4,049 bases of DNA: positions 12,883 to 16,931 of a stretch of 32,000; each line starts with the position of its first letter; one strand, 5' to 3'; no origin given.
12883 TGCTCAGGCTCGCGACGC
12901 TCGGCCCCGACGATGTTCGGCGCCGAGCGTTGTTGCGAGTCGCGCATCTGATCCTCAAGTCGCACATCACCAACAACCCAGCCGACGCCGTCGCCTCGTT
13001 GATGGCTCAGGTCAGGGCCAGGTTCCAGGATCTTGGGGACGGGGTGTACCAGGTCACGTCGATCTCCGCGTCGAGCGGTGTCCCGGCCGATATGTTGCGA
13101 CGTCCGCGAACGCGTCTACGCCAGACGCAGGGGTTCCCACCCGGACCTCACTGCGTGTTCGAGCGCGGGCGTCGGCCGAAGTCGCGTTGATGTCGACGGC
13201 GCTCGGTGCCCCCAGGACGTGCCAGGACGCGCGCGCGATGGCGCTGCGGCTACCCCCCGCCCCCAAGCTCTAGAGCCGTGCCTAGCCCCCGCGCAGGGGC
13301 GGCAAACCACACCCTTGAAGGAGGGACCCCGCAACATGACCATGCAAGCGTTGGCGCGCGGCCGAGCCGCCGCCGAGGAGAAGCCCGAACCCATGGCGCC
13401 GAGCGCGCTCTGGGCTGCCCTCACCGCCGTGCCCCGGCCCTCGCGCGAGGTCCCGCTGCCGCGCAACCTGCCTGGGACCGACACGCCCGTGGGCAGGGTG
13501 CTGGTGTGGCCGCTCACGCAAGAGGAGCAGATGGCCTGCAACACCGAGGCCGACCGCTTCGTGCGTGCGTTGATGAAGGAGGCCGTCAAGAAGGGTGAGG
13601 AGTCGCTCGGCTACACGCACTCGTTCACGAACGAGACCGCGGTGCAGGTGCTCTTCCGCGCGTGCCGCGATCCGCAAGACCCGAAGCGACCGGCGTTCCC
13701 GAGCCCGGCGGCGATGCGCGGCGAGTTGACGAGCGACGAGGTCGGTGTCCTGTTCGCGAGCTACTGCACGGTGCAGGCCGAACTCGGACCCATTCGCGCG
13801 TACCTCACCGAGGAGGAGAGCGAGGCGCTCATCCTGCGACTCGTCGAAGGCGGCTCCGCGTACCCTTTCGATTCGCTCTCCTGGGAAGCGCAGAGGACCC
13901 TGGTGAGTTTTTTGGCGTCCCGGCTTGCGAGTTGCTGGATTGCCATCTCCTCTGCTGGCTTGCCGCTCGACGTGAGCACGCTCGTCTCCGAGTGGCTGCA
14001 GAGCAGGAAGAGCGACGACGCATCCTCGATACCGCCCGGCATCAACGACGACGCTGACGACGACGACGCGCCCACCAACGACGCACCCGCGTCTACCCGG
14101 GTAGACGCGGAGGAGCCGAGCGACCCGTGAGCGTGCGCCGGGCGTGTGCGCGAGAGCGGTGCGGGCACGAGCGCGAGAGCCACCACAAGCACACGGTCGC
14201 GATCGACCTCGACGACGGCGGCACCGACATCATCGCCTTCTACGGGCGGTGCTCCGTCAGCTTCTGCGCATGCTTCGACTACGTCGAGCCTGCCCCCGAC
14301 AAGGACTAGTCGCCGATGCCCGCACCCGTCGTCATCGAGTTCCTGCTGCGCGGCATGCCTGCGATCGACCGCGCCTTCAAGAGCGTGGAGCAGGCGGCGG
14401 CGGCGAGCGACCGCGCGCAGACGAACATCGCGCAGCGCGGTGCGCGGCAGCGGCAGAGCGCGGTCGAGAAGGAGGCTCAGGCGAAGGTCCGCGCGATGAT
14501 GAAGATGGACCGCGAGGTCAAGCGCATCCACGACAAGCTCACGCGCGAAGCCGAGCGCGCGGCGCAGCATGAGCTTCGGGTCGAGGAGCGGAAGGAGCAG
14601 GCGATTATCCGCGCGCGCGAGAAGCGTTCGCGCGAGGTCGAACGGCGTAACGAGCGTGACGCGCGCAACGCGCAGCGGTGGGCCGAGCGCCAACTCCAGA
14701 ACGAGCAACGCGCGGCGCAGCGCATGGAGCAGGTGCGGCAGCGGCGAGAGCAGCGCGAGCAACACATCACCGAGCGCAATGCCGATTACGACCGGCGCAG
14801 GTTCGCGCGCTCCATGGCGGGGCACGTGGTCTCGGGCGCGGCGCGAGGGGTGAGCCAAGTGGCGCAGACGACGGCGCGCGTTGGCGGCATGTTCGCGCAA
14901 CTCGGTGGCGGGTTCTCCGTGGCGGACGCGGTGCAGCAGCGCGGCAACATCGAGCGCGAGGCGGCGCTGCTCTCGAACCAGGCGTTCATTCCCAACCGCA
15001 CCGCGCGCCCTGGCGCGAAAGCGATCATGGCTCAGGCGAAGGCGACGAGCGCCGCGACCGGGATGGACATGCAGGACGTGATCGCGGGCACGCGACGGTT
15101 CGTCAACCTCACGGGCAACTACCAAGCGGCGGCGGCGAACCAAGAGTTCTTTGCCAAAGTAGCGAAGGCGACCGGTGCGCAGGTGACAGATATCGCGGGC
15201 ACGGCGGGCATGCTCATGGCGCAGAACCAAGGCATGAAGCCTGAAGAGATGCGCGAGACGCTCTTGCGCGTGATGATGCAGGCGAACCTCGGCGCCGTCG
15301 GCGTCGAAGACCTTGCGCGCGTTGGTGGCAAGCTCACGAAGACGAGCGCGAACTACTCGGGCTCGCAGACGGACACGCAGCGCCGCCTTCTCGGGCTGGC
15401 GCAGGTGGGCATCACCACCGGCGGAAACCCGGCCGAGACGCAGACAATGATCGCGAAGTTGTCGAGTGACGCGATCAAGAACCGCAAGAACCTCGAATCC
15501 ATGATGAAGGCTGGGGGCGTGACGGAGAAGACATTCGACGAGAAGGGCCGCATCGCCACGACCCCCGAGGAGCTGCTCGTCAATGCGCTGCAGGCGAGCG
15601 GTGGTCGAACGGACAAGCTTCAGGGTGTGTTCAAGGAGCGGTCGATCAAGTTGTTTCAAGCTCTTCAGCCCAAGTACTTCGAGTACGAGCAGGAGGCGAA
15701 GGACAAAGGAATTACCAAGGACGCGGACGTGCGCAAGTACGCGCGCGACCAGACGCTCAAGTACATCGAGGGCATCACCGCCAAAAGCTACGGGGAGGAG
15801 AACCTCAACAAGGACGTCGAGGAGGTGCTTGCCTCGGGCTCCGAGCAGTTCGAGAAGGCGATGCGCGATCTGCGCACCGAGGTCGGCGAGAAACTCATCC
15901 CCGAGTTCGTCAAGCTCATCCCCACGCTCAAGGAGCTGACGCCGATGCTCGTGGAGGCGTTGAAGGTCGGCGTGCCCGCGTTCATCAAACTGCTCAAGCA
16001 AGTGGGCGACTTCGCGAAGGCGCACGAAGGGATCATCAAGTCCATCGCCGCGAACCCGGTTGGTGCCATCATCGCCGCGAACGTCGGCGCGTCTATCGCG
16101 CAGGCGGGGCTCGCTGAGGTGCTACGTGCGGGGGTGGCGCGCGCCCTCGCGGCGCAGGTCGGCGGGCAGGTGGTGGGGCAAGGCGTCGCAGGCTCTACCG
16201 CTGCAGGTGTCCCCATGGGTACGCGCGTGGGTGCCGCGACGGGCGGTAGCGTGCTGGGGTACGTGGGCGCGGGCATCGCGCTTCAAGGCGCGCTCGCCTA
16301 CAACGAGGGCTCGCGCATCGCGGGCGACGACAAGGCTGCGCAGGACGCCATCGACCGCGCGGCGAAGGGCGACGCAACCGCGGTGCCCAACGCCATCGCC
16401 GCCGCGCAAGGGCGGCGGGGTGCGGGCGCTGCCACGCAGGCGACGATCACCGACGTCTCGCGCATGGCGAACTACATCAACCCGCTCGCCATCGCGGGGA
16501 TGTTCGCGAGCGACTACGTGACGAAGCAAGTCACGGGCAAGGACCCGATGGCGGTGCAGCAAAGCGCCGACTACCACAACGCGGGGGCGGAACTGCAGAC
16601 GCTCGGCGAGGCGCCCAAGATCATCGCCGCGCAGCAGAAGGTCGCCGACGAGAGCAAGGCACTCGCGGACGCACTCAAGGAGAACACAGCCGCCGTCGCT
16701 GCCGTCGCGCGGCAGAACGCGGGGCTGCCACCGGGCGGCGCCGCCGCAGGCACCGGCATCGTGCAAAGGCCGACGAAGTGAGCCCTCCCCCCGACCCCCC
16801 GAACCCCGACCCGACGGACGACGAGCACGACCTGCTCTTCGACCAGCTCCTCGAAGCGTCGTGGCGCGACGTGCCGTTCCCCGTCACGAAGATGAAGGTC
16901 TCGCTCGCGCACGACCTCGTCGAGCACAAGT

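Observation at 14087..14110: Perfect 24-bp palindrome, one of three copies placed just 5' of Shine-Dalgarno sites at module boundaries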

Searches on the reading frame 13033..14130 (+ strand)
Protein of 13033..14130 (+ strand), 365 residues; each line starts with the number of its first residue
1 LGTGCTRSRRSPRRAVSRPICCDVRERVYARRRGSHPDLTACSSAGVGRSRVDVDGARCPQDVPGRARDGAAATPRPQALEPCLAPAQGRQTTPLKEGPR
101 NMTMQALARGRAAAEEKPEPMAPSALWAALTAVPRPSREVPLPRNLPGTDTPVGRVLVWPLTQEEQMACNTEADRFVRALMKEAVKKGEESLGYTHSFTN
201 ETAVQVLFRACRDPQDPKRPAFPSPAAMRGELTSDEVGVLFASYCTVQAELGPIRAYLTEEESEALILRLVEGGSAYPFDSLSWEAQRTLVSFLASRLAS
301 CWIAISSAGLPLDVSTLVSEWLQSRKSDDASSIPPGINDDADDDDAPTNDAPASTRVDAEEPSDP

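Call 10: search_protein_families(library=pfam, proteins=[window:13033-14130:+], max_evalue=0.01)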
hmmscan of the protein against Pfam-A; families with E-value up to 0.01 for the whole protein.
window:13033-14130:+ (365 aa): 0 families

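Call 11: search_protein_families(library=phrogs, proteins=[window:13033-14130:+], max_evalue=0.001)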
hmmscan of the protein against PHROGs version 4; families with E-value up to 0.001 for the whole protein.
window:13033-14130:+ (365 aa): 0 families

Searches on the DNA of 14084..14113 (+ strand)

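Call 108: search_dna_similar(query=window:14084-14113:+, collection=phages, mode=distant, max_evalue=10, max_rows=30)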
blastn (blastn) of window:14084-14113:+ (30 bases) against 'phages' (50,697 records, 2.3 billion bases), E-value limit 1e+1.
Records with a match: 9; places in all: 9; records where one place covers at least 80% of the query: 0.
Best place of each record, by identity: >=99% 8; 90-95% 1.
By first word of the organism name: Microbacterium 5; Aeromonas 1; Gordonia 1; Xanthomonas 1; Pseudomonas 1.
By host as written in the record: Microbacterium foliorum NRRL B-24224 3; Microbacterium foliorum NRRL B-24224 SEA 2; Aeromonas caviae 1; Gordonia terrae CAG3 1; Xanthomonas oryzae pv. oryzae 1; Pseudomonas syringae JD03 1.
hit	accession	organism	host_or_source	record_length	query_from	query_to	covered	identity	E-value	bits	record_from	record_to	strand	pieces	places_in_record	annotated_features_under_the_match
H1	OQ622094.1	Aeromonas phage 13AC503A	Aeromonas caviae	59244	12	30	63%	94.7%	8e+0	31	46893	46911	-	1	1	putative tape measure protein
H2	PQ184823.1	Gordonia phage RiverRaider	Gordonia terrae CAG3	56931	1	16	53%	100.0%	8e+0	30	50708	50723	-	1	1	71: hypothetical protein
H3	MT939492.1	Xanthomonas phage Xoo-sp14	Xanthomonas oryzae pv. oryzae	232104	2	17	53%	100.0%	8e+0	30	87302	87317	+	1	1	major capsid protein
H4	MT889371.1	Microbacterium phage DelaGarza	Microbacterium foliorum NRRL B-24224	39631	15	30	53%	100.0%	8e+0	30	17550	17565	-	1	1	24: minor tail protein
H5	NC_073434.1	Microbacterium Phage DirtyBubble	Microbacterium foliorum NRRL B-24224 SEA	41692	2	17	53%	100.0%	8e+0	30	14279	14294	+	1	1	18: minor tail protein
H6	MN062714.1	Microbacterium Phage DirtyBubble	Microbacterium foliorum NRRL B-24224 SEA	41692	2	17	53%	100.0%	8e+0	30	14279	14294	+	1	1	18: minor tail protein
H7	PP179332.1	Pseudomonas phage Cygsa01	Pseudomonas syringae JD03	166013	1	16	53%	100.0%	8e+0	30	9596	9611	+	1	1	none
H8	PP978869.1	Microbacterium phage Lesiram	Microbacterium foliorum NRRL B-24224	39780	15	30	53%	100.0%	8e+0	30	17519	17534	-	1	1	25: minor tail protein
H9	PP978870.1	Microbacterium phage Icarian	Microbacterium foliorum NRRL B-24224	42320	2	17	53%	100.0%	8e+0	30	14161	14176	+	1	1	19: minor tail protein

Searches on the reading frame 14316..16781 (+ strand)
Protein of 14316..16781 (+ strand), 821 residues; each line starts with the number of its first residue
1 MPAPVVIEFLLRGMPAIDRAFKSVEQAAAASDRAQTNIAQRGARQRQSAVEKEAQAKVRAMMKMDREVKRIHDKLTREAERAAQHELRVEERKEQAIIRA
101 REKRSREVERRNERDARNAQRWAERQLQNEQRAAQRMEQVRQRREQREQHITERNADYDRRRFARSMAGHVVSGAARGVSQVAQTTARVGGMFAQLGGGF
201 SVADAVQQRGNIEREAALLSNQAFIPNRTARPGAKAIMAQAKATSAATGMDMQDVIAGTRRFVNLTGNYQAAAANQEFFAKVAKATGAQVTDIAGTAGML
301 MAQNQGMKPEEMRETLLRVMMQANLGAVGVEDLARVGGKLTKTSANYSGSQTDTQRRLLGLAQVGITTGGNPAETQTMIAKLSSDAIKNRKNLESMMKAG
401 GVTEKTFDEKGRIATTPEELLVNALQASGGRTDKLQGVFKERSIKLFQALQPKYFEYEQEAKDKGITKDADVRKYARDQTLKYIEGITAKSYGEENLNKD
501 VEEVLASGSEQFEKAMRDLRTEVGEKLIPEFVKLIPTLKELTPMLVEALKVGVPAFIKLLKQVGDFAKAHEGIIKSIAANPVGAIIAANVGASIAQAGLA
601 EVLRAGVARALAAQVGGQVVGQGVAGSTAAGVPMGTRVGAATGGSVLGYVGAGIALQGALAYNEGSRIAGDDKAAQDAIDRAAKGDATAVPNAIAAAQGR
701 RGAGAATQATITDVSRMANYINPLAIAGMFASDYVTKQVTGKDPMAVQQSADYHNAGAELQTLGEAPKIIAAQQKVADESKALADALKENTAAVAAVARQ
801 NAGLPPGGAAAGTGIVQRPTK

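Call 10: search_protein_families(library=pfam, proteins=[window:14316-16781:+], max_evalue=0.01)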
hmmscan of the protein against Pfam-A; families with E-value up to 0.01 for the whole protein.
window:14316-16781:+ (821 aa): 0 families

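Call 11: search_protein_families(library=phrogs, proteins=[window:14316-16781:+], max_evalue=0.001)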
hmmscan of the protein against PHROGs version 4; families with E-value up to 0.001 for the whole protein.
window:14316-16781:+ (821 aa): 1 family
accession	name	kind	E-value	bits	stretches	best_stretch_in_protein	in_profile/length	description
phrog_794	-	tail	3.8e-08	33.5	1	47-388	5-354/763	tail length tape measure protein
